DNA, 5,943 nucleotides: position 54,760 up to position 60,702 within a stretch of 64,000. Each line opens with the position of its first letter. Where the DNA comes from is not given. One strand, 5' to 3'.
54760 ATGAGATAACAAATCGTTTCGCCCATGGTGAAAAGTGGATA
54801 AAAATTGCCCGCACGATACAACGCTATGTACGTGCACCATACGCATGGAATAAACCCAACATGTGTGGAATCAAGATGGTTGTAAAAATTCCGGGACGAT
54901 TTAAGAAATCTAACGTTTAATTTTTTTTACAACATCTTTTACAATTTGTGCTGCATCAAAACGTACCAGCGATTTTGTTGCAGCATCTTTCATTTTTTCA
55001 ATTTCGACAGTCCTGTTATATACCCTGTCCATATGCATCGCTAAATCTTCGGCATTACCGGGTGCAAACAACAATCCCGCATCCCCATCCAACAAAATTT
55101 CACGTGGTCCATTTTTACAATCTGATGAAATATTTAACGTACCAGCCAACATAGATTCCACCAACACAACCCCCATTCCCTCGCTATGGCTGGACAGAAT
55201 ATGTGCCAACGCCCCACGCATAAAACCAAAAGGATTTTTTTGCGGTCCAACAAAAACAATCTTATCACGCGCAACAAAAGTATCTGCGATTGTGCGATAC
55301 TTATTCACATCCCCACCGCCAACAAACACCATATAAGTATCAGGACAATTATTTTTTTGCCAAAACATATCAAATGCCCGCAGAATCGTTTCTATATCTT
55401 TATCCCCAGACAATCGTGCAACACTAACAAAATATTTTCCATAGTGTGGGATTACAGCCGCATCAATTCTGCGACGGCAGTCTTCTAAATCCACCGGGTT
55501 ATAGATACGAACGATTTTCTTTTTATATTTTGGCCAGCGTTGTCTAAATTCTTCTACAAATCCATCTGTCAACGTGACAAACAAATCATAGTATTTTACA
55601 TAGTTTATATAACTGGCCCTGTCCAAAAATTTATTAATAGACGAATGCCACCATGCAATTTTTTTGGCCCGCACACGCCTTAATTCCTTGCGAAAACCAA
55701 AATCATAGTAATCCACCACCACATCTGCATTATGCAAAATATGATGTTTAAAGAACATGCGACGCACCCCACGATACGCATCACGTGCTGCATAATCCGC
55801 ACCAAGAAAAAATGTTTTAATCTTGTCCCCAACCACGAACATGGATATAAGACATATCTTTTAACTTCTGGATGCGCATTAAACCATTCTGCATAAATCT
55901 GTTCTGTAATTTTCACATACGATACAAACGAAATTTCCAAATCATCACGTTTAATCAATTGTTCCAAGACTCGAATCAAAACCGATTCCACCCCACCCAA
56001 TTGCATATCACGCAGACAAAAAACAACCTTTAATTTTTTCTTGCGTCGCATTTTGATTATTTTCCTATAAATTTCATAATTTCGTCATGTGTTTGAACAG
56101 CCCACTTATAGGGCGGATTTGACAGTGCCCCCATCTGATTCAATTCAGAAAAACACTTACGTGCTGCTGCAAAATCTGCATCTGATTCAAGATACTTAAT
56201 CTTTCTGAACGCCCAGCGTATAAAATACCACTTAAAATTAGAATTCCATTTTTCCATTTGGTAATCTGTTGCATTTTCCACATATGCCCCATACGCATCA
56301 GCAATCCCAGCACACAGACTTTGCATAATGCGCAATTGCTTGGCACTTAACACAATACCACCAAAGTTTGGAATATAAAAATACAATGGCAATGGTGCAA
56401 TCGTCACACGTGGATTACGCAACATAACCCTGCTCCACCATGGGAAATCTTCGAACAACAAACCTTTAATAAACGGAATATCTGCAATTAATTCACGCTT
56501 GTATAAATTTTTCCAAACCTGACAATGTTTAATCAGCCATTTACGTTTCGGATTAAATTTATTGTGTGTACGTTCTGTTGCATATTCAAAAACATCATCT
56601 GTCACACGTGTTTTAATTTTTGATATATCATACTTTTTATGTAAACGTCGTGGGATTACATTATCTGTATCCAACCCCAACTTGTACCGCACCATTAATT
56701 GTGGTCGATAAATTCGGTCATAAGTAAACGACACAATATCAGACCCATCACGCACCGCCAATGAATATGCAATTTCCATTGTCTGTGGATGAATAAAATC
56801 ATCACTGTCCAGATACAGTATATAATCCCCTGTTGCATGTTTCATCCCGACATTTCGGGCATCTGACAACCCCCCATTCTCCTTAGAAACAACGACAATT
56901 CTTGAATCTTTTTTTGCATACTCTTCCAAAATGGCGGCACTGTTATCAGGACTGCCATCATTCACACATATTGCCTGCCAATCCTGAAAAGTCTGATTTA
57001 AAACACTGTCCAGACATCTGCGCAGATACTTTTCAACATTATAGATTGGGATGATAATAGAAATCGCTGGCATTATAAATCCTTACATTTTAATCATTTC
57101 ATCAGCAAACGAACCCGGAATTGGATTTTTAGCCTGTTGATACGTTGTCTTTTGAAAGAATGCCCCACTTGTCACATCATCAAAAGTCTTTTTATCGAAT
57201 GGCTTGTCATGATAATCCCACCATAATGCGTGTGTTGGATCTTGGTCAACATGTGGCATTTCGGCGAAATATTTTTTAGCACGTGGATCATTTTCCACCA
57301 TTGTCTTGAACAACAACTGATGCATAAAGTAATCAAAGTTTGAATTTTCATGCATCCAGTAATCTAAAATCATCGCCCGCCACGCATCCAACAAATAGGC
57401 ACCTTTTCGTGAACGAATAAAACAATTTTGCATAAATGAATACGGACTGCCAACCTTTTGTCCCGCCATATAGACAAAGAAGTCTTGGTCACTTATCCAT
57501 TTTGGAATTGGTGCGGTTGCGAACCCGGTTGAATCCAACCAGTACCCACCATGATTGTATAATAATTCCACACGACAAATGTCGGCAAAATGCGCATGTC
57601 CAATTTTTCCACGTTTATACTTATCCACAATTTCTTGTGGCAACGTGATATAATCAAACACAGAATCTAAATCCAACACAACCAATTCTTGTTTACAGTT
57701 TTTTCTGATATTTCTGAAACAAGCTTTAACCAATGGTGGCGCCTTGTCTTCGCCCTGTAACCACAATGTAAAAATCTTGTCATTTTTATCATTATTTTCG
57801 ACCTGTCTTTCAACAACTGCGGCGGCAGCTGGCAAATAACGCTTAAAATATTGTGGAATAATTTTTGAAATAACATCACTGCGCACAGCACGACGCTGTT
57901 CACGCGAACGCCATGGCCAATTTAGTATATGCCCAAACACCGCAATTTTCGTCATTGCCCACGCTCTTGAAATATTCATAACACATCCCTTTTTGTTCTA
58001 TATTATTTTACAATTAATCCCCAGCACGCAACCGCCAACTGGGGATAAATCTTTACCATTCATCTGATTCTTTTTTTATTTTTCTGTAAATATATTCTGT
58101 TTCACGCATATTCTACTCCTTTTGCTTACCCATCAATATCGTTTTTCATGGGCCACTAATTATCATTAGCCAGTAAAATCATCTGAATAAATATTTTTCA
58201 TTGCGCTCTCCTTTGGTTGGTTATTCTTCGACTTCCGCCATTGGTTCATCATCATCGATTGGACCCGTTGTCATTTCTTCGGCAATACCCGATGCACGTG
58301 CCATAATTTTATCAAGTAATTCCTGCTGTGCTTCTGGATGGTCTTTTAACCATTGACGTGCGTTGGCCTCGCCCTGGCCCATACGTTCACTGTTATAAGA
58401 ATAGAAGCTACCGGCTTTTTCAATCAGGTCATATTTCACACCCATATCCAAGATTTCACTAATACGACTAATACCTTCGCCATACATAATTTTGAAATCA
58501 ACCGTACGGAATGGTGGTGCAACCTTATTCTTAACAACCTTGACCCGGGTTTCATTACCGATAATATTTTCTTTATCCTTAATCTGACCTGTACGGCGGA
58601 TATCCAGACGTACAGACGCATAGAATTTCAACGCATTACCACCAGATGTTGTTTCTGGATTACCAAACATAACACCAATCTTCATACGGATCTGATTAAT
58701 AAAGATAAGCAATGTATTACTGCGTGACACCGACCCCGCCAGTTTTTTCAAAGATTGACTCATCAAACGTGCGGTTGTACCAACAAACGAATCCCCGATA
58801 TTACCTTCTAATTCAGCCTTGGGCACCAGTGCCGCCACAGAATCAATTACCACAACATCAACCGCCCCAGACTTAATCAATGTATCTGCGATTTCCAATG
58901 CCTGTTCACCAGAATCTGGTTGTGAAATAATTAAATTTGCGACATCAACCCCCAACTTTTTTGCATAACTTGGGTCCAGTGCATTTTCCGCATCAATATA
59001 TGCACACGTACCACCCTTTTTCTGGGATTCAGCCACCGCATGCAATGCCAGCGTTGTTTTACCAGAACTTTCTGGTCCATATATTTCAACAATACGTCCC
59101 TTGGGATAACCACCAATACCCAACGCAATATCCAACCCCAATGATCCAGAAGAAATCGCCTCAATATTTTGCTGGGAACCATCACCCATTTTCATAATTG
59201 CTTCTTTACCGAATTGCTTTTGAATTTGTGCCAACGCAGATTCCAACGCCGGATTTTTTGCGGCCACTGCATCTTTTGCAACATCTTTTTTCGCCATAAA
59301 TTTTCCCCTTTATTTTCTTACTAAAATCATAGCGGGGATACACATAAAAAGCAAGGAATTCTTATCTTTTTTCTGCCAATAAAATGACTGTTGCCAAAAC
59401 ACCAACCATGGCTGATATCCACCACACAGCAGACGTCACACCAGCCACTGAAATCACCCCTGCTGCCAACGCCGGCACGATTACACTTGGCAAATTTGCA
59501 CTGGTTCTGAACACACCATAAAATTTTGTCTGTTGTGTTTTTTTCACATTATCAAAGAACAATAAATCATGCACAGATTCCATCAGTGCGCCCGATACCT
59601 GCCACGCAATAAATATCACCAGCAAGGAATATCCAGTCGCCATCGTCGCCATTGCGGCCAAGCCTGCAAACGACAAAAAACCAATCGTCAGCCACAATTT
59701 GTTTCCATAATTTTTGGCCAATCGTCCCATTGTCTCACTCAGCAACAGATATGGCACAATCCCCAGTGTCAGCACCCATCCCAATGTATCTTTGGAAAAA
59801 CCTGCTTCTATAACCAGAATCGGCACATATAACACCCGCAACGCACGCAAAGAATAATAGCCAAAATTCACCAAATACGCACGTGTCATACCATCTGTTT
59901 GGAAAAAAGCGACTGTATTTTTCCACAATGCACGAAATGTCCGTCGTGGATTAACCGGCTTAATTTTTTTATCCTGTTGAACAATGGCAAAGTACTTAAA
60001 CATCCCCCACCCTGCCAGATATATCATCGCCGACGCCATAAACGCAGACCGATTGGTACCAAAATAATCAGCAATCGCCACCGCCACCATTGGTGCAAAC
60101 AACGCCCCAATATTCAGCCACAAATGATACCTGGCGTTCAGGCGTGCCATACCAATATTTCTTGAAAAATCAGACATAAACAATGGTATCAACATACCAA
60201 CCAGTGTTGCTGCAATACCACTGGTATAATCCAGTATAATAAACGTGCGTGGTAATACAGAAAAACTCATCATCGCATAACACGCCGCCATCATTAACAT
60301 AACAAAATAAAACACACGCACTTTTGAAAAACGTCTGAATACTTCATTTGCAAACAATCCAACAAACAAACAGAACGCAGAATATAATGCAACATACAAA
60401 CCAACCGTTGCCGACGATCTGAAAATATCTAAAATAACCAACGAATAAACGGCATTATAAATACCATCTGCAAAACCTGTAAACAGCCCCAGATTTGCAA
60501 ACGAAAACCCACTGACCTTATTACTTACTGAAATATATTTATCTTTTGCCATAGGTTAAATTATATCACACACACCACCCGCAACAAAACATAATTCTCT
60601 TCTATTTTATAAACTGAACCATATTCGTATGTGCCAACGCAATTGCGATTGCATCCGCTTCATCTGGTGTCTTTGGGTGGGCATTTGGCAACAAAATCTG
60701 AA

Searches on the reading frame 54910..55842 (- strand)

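Call 66: search_protein_families(library=pfam, proteins=[window:54910-55842:-], max_evalue=0.00001)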
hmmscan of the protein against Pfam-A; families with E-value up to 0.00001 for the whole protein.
window:54910-55842:- (310 aa): 2 families
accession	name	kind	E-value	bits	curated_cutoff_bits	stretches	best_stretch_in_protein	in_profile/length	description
PF00534.26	Glycos_transf_1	-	2.6e-26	92.6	26.4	1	131-290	11-171/172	Glycosyl transferases group 1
PF13692.12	Glyco_trans_1_4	-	1.1e-20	74.8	27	1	136-276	2-141/142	Glycosyl transferases group 1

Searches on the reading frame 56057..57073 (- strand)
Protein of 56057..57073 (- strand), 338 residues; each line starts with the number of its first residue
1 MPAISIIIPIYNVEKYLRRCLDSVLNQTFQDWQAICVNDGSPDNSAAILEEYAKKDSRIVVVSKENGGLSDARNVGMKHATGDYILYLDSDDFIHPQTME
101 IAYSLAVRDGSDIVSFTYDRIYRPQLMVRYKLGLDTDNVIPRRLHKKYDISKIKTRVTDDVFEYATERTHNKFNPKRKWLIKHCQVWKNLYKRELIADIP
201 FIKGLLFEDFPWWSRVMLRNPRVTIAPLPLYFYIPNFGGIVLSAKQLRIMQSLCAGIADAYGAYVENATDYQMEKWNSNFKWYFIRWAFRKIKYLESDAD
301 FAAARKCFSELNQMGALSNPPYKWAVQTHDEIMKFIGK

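Call 84: search_protein_families(library=pfam, proteins=[window:56057-57073:-], max_evalue=0.001)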
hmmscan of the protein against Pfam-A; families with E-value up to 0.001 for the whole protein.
window:56057-57073:- (338 aa): 4 families
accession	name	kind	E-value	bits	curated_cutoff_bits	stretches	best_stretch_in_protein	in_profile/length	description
PF00535.33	Glycos_transf_2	-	1.8e-39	135.8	23.3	1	5-124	1-121/168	Glycosyl transferase family 2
PF10111.15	Glyco_tranf_2_2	-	5.2e-12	46.3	27.3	1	5-105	1-105/276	Glycosyltransferase like family 2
PF13641.12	Glyco_tranf_2_3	-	4.6e-10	40.3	27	1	2-114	1-119/230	Glycosyltransferase like family 2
PF13704.12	Glyco_tranf_2_4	-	0.00015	22.6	27.5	1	13-99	3-89/98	Glycosyl transferase family 2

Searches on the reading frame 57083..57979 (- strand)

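Call 84: search_protein_families(library=pfam, proteins=[window:57083-57979:-], max_evalue=0.001)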
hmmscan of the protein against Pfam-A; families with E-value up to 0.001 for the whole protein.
window:57083-57979:- (298 aa): 2 families
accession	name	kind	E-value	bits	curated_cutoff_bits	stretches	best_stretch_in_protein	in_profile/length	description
PF05704.18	Caps_synth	-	4.7e-63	213.6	24.5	1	25-284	9-266/278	Capsular polysaccharide synthesis protein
PF04488.21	Gly_transf_sug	-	0.00047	21.2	23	0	91-167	12-92/93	Glycosyltransferase sugar-binding region containing DXD motif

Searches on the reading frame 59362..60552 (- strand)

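Call 84: search_protein_families(library=pfam, proteins=[window:59362-60552:-], max_evalue=0.001)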
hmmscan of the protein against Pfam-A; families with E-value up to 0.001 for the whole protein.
window:59362-60552:- (396 aa): 1 family
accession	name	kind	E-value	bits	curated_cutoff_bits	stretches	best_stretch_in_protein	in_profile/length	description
PF07690.21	MFS_1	-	1.4e-25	90.4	33.4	2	237-391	14-171/347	Major Facilitator Superfamily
